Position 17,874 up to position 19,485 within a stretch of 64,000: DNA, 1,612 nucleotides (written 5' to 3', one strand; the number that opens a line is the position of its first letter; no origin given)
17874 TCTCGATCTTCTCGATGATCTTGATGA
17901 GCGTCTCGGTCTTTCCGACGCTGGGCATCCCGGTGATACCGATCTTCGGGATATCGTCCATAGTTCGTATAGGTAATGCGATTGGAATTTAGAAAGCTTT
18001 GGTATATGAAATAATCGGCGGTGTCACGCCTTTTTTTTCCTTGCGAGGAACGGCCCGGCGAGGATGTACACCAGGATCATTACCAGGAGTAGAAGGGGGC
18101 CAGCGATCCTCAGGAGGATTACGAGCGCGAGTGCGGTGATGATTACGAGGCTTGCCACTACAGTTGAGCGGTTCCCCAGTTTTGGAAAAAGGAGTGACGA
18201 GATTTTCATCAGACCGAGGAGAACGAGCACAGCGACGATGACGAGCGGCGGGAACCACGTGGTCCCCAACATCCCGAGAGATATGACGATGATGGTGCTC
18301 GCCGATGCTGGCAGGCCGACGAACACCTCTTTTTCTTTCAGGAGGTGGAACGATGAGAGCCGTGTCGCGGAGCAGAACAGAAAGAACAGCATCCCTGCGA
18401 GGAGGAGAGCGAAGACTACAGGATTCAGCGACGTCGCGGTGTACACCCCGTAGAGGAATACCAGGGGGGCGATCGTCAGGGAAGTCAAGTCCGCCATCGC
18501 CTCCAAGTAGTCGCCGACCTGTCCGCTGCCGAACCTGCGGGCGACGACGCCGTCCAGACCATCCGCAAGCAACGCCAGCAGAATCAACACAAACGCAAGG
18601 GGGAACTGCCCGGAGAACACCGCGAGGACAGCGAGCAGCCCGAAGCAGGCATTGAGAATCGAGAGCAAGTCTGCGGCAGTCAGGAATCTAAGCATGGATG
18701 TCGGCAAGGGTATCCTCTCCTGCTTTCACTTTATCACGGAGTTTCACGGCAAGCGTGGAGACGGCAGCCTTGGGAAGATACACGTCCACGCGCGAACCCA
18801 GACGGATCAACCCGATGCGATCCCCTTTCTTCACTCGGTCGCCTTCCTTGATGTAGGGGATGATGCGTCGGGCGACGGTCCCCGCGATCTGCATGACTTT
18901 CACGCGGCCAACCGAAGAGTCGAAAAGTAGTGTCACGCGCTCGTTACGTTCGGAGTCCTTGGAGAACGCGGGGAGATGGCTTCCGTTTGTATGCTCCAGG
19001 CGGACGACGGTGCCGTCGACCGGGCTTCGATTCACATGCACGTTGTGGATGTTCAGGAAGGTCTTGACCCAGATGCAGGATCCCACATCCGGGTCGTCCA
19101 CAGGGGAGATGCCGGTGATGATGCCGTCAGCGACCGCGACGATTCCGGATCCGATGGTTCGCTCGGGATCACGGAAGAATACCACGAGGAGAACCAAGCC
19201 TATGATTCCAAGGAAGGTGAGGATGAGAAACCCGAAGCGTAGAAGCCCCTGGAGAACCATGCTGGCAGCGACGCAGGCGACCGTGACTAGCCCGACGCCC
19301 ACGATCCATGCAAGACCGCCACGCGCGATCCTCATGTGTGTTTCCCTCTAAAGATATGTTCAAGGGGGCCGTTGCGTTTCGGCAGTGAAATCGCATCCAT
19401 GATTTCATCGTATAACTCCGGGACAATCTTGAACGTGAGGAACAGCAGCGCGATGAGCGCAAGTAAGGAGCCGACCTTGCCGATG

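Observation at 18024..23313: Co-oriented string: two secreted proteins with a shared novel C-terminal tail, then an archaeosortase-like gene, psd and pssA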

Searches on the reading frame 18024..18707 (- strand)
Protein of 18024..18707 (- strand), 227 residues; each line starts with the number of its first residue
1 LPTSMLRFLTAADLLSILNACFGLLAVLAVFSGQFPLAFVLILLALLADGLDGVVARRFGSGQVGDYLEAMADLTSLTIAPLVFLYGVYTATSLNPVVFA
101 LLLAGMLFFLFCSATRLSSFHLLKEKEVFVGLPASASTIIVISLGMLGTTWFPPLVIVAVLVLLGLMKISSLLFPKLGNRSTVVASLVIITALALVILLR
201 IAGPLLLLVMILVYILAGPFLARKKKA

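Call 3: search_protein_families(library=ncbifam, proteins=[window:18024-18707:-], max_evalue=0.1)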
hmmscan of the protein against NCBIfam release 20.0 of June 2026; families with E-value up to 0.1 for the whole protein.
window:18024-18707:- (227 aa): 10 families
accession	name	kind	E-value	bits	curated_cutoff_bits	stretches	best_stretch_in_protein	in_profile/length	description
TIGR04217.1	archae_ser_T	exception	2.6e-32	112.4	200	1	5-219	3-216/221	archaetidylserine synthase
NF038087.1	arch_ser_synth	exception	3.5e-29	102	240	1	7-216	2-215/216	archaetidylserine synthase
NF038086.1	anchor_synt_A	exception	2.6e-27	96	200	1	6-220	4-219/222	protein sorting system archaetidylserine synthase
TIGR00473.1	pssA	equivalog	5e-20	72.1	107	1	16-175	1-153/153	CDP-diacylglycerol--serine O-phosphatidyltransferase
NF045885.1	PhCholSynBorr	equivalog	3.3e-07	30.4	400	1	17-212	17-212/234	phosphatidylcholine synthase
NF045887.1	PhCholSynPs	equivalog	2e-06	27.5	300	1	21-203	24-207/235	phosphatidylcholine synthase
NF040950.1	archin_ph_syn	equivalog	1.6e-05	24.8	180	1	9-149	23-159/191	archaetidylinositol phosphate synthase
NF045884.1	PhCholSynAgro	equivalog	0.00065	19.7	350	1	14-195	15-195/235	phosphatidylcholine synthase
NF045886.1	PhCholSynLeg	equivalog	0.0039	16.8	440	1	16-171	23-177/250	phosphatidylcholine synthase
NF045888.1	PhCholSynBrdy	equivalog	0.041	13.3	400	1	13-198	24-208/243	phosphatidylcholine synthase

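Call 4: search_protein_families(library=pfam, proteins=[window:18024-18707:-], max_evalue=0.1)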
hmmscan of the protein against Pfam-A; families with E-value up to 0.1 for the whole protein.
window:18024-18707:- (227 aa): 1 family
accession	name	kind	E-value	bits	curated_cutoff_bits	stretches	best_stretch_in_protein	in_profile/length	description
PF01066.26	CDP-OH_P_transf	-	1.4e-08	35.7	22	1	10-152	2-138/152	CDP-alcohol phosphatidyltransferase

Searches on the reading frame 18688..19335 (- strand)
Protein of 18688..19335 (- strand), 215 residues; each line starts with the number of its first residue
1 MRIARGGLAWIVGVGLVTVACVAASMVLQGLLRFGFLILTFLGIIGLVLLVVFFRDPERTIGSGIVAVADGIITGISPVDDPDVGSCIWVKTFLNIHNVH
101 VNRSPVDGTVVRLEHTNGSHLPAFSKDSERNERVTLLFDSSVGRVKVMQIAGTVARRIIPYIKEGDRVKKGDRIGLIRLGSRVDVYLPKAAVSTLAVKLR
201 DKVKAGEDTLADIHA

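Call 3: search_protein_families(library=ncbifam, proteins=[window:18688-19335:-], max_evalue=0.1)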
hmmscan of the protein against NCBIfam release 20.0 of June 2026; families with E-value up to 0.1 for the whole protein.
window:18688-19335:- (215 aa): 14 families
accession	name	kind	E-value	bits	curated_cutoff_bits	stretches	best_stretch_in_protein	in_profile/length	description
NF003683.0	PRK05305.2-3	equivalog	5.8e-59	198.8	244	1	3-211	7-201/204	phosphatidylserine decarboxylase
NF003685.0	PRK05305.2-5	equivalog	2.1e-57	193.6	183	1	23-213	11-193/198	phosphatidylserine decarboxylase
NF003678.0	PRK05305.1-2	equivalog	2.9e-51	173.8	225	1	1-213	6-217/218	phosphatidylserine decarboxylase family protein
NF038088.1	anchor_synt_D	exception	6.1e-48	162.9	240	1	42-211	29-193/194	protein sorting system archaetidylserine decarboxylase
TIGR00164.2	AS_decarb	equivalog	8.9e-47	159.1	230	1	22-211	10-209/215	archaetidylserine decarboxylase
NF003679.0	PRK05305.1-3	equivalog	5.2e-43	147.2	252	1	36-213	48-233/234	phosphatidylserine decarboxylase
NF003677.0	PRK05305.1-1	equivalog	1.7e-42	145.3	315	1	23-214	23-221/232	phosphatidylserine decarboxylase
NF003680.0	PRK05305.1-5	equivalog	1.9e-41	141.8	262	1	22-214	22-215/217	phosphatidylserine decarboxylase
NF003682.0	PRK05305.2-2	equivalog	4.1e-41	140.7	284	1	8-211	7-210/212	phosphatidylserine decarboxylase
NF003684.0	PRK05305.2-4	equivalog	1.9e-37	129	317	1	35-213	27-214/228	phosphatidylserine decarboxylase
NF003681.0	PRK05305.2-1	equivalog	5.2e-33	114.4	377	1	37-213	34-218/231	phosphatidylserine decarboxylase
TIGR00163.1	PS_decarb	equivalog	0.00092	18.4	111.75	0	89-153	91-162/243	archaetidylserine decarboxylase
NF003038.0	PRK03934.1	equivalog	0.001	17.9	285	1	167-208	222-262/267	phosphatidylserine decarboxylase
TIGR01843.1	type_I_hlyD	subfamily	0.069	12.1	208.65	0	143-173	41-70/422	HlyD family type I secretion periplasmic adaptor subunit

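Call 4: search_protein_families(library=pfam, proteins=[window:18688-19335:-], max_evalue=0.1)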
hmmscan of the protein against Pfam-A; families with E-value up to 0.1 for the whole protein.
window:18688-19335:- (215 aa): 5 families
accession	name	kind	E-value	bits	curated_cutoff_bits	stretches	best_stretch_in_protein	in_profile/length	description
PF02666.20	PS_Dcarbxylase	-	1.9e-38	132.5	22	1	50-209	5-196/198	Phosphatidylserine decarboxylase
PF13533.13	Biotin_lipoyl_2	-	0.0026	18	29.8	0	161-172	15-26/32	Biotin-lipoyl like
PF01551.29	Peptidase_M23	-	0.011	16.3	28.7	0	162-177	57-72/96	Peptidase family M23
PF09891.15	DUF2118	-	0.019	15.4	20.5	0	144-180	80-113/149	Uncharacterized protein conserved in archaea (DUF2118)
PF13375.12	RnfC_N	-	0.069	13.6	25.6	0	148-176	35-60/101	RnfC Barrel sandwich hybrid domain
